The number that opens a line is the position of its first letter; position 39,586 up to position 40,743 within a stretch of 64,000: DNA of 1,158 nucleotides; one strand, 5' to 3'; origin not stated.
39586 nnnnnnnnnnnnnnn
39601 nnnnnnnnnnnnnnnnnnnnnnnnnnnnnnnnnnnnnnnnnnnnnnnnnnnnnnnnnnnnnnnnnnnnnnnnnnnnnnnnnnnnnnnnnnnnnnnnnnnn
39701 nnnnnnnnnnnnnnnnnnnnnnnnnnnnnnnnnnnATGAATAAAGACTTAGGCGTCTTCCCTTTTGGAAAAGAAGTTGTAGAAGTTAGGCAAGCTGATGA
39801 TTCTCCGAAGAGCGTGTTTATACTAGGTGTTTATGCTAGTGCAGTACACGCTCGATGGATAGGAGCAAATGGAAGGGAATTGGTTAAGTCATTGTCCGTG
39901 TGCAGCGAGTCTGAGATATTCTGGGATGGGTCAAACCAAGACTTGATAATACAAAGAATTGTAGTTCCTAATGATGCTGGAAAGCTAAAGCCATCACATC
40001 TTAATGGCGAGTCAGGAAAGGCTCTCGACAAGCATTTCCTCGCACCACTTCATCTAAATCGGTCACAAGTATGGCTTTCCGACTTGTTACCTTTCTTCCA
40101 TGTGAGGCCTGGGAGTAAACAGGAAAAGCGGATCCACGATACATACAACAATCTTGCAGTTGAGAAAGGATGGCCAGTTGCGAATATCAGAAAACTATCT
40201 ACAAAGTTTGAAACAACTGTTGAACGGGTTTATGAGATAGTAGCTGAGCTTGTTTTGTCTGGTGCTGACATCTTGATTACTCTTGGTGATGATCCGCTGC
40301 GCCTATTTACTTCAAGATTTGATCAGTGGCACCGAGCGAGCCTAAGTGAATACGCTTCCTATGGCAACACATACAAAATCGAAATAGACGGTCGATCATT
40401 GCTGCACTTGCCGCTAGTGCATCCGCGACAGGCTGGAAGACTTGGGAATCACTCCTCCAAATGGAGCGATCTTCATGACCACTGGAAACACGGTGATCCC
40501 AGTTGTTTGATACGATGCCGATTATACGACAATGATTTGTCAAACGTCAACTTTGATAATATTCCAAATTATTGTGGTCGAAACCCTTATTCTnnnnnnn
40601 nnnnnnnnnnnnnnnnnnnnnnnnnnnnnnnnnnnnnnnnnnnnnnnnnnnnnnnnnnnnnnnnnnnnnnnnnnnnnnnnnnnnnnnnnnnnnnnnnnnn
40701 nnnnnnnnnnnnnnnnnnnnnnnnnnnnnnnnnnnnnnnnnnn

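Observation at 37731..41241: GmrSD-like type IV restriction enzyme translationally coupled to a 501-aa protein of unknown, possibly UDG-like, fold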

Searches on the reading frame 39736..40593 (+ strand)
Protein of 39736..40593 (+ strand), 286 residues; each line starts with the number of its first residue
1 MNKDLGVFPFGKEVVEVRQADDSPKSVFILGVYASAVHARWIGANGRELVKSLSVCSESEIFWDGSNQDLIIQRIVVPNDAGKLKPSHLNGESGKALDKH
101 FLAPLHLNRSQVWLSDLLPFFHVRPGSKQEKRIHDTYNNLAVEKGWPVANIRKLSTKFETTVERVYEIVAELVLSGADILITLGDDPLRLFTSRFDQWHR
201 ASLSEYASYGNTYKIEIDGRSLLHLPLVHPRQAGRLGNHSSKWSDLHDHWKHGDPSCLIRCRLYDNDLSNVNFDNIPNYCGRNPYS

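Call 5: search_protein_families(library=pfam, proteins=[window:39736-40593:+], max_evalue=10)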
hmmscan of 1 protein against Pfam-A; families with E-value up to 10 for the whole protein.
seq(286 aa): 0 families

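Call 34: find_related_loci(query=A2, collection=genome_contigs, flank=10000)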
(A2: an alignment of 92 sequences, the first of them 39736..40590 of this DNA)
Query A2 (285 aa) in genome_contigs; peptide patterns used: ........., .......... (x = any residue, [..] = any of these).
386 stretches matched a pattern; 368 encode a relative of the query (tblastn E <= 1e-3); the best 80 are kept; 80 distinct loci.
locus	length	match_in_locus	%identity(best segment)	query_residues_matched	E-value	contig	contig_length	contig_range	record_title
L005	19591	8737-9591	91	1-285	1e-176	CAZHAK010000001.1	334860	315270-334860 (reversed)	MAG TPA_asm: uncultured Alphaproteobacteria bacterium isolate binchicken_co277_95 genome assembly, contig: NODE_53_lengt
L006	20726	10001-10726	48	7-250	2e-66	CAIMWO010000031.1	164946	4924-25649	MAG: uncultured Phycisphaerales bacterium isolate AM-2014_bin-1447 genome assembly, contig: bin-1447:31/97, whole genome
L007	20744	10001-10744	50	7-250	6e-66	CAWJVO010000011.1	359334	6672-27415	MAG: uncultured bacterium isolate MFD04716.bin.3.15 genome assembly, contig: contig_46707, whole genome shotgun sequence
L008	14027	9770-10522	47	1-250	7e-66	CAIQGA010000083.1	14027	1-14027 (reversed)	MAG: uncultured Chlorobiaceae bacterium isolate Day6-4_bin-310 genome assembly, contig: bin-310:083/234, whole genome sh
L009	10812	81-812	49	6-250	2e-64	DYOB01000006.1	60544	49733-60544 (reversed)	MAG TPA_asm: Borreliella garinii isolate SulCav_GS09_5_48_83 SulCav_GS09_5_476_length_60544_cov_50_454248, whole genome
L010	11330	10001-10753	46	1-250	2e-64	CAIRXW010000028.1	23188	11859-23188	MAG: uncultured Chlorobiaceae bacterium isolate Kiruna2_bin-2272 genome assembly, contig: bin-2272:28/57, whole genome s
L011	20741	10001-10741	48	5-250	1e-63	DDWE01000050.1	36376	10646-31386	MAG TPA_asm: Desulfuromonadaceae bacterium UBA2294 UBA2294_contig_19420, whole genome shotgun sequence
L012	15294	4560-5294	47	8-250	1e-63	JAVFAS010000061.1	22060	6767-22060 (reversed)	MAG: Bacteroidota bacterium isolate BF4_97 NODE_7085_length_22060_cov_5.353942_Biofilm4, whole genome shotgun sequence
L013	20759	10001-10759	46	1-250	1e-63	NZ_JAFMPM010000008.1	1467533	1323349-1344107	Thiothrix fructosivorans strain ATCC 49748 Tfr_ch_unt2_linear_1_5Mb_v8, whole genome shotgun sequence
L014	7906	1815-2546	46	5-250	7e-63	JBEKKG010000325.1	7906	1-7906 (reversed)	MAG: Planctomycetota bacterium isolate SPRUCE 341 SPRUCE_341_325, whole genome shotgun sequence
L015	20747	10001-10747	47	5-250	8e-63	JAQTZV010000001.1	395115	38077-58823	MAG: Desulfuromonadaceae bacterium isolate STC_69 NODE_28_length_395115_cov_17.403901_Sandtown_C, whole genome shotgun s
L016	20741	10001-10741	46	5-250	1e-62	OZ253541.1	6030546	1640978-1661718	MAG: Candidatus Rariloculaceae bacterium isolate 9a525eeb-f008-4404-a84b-82d39665a360 genome assembly, chromosome: 1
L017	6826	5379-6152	47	4-259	1e-62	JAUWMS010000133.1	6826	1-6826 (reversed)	MAG: Candidatus Latescibacterota bacterium isolate CSMAG_2404 CSMAG_2404_k141_246983_length_6826_cov_5.9835, whole genom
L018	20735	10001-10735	47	7-250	2e-62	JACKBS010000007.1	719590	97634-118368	MAG: Ardenticatenaceae bacterium isolate HK-STAS-CHLO-27 HK-STAS-CHLO-27_7, whole genome shotgun sequence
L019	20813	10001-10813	42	8-280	3e-62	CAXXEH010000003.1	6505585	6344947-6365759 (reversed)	MAG: Prolixibacteraceae bacterium isolate 21914d8d-2520-4789-97d1-870cefad7186 genome assembly, contig: contig_3, whole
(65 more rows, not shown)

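Call 41: predict_structure(alignment_id=A2)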
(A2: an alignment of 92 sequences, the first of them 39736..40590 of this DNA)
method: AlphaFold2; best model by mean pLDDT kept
length: 285 residues; sequences in the alignment: 92
mean_pLDDT: 92.1   pTM: 0.88
mean pLDDT of the five models: 92.1, 91.2, 90.8, 90.8, 90.4
residues with pLDDT >= 90: 243; 70-90: 19; 50-70: 15; < 50: 8
segments of 3 or more residues with pLDDT < 50: 281-285
pLDDT, mean of each block of 10 residues (from residue 1): 88 96 97 96 98 96 96 98 97 97 97 97 96 98 98 92 97 97 97 87 94 94 96 97 97 90 67 53 44
secondary structure, 60 per line:
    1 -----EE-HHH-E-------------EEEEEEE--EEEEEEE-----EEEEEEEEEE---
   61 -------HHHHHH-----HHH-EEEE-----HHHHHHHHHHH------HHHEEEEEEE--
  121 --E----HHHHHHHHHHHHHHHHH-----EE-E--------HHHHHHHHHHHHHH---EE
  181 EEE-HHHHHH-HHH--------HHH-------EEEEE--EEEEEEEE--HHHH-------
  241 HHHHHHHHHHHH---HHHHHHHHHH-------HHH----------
elements in order: E27-33 E36-42 E48-57 H68-73 E83-86 H92-102 E112-118 H128-144 H162-175 E179-183 H185-190 E213-217 E220-227 H230-233 H241-252 H256-265

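Call 50: search_solved_structures(query=A2, max_evalue=10, show_alignments=3)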
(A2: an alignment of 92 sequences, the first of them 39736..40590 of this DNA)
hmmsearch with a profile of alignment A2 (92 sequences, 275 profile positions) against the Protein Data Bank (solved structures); distinct sequences matched with E-value up to 10: 1.
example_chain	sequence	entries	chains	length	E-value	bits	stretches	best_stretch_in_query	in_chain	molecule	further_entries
9ee7_A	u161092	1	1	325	1.2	11.2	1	186-241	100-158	DNA repair protein XRS2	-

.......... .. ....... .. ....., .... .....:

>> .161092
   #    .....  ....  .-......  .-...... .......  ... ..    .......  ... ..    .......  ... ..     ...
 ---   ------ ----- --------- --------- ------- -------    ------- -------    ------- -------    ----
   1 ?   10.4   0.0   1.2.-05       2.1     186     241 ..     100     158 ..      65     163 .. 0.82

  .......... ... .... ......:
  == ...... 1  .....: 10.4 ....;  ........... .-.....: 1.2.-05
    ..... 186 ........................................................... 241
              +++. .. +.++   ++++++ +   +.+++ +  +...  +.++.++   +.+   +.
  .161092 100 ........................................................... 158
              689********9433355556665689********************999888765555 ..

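Call 73: search_protein_families(library=pfam, alignment_id=A2, max_evalue=0.01)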
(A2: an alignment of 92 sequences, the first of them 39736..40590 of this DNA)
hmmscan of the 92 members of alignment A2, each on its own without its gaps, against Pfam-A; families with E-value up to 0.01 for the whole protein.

A. member 1, window:39736-40590:+ (285 aa): 0 families

B. families by the number of members that match (of 92 scanned): 2 families
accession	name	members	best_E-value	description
PF03167.25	UDG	72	6.3e-08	Uracil DNA glycosylase superfamily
PF25386.1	Chromo_SEND1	1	0.001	Single-strand DNA endonuclease 1, chromo domain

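Call 89: fold_search(model_id=the predicted structure, library=pdb)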
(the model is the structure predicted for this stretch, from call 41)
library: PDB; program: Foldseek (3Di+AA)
matches with E <= 10: 637; with E <= 0.001: 33
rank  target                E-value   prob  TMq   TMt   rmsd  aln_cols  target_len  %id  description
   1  6ajs                  2.0e-06  1.00  0.40  0.53   7.5       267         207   11  H109S mutant form of Uracil DNA glycosylase X. (released 2019-05-29)
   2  4zby                  3.2e-06  1.00  0.45  0.64   4.9       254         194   12  Family 4 uracil-DNA glycosylase from Sulfolobus tokodaii (uracil complex form) (released 2015-09-09)
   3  6iob                  4.2e-06  1.00  0.44  0.57   5.9       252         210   11  The structure of the H109A mutant of UdgX in complex with uracil (released 2019-07-24)
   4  6l5b                  4.7e-06  1.00  0.43  0.55   5.7       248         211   11  The structure of the UdgX mutant H109E at a post-excision state (released 2020-10-28)
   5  8iih                  5.7e-06  1.00  0.40  0.53   6.3       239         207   11  H109C mutant of uracil DNA glycosylase X (released 2023-06-21)
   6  6ajq                  5.7e-06  1.00  0.42  0.55   7.0       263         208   11  E52Q mutant form of Uracil DNA glycosylase X from Mycobacterium smegmatis. (released 2019-05-29)
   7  6l6s_A                6.0e-06  1.00  0.40  0.53   6.7       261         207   12  The structure of the UdgX mutant H109E crosslinked to single-stranded DNA (released 2020-11-04)
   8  8iit                  6.0e-06  1.00  0.41  0.53   6.7       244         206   11  Complex form of MsmUdgX H109S/R184A double mutant and uracil- obtained from uracil DNA (ttUtt) post its cleavage by MsmU (released 2023-06-21)
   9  4zbx                  6.8e-06  1.00  0.42  0.60   8.3       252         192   13  Family 4 uracil-DNA glycosylase from Sulfolobus tokodaii (free form, X-ray wavelength=0.9000) (released 2015-09-09)
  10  1ui1                  6.8e-06  1.00  0.39  0.56   9.7       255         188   14  Crystal Structure Of Uracil-DNA Glycosylase From Thermus Thermophilus HB8 (released 2003-10-14)
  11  6ajp                  7.7e-06  1.00  0.43  0.57   8.0       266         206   10  Complex form of Uracil DNA glycosylase X and deoxyuridine monophosphate. (released 2019-05-29)
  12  8iis                  7.7e-06  1.00  0.36  0.46   8.2       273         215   13  MsmUdgX H109S/R184A double mutant (released 2023-06-21)
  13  6ajr                  9.3e-06  1.00  0.41  0.55   8.1       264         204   11  Complex form of Uracil DNA glycosylase X and uracil (released 2019-05-29)
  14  1ui0                  9.9e-06  1.00  0.37  0.52  10.0       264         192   13  Crystal Structure Of Uracil-DNA Glycosylase From Thermus Thermophilus HB8 (released 2003-10-14)
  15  8iif                  9.9e-06  1.00  0.38  0.49   8.6       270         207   12  H109A mutant of uracil DNA glycosylase X (released 2023-06-21)
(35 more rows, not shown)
